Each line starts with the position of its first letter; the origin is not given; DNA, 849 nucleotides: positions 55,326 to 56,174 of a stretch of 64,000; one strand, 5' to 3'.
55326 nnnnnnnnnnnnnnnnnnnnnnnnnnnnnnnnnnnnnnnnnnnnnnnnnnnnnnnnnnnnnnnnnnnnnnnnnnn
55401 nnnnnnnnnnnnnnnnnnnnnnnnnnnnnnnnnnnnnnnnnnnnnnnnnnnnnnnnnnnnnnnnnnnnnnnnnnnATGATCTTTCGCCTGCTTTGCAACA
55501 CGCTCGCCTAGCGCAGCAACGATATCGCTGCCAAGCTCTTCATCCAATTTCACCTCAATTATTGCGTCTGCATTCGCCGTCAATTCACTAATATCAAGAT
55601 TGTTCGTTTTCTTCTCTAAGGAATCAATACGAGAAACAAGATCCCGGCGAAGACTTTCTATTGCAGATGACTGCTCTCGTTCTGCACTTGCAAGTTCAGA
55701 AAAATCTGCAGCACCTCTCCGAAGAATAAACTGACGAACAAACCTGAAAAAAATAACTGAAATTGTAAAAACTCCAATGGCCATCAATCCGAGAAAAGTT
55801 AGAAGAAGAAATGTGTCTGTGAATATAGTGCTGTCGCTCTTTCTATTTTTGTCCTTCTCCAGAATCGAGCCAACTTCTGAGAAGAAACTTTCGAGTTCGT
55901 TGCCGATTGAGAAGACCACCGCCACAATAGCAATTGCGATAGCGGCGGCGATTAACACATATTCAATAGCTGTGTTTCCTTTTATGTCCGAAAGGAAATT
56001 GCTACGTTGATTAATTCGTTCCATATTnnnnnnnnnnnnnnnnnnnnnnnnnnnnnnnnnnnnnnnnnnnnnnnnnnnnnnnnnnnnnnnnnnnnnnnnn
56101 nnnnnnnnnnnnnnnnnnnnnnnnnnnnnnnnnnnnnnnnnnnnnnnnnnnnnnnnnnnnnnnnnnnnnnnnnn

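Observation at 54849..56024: Four-TM coiled-coil protein carrying an Flp-pilin-type N-terminal motif inside a defence operon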

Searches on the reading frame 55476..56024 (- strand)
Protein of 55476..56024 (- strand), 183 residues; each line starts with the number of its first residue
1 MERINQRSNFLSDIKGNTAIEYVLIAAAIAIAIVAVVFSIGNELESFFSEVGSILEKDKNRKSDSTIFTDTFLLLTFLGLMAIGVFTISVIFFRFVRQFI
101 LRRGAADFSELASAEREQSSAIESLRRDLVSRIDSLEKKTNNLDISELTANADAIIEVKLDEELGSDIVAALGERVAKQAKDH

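Call 98: find_homologous_proteins(query=window:55476-56024:-, region=1-62, max_evalue=0.01)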
Query seq(183 aa), residues 1-62: 16 candidates shared short words with the query, none scored E <= 0.01.
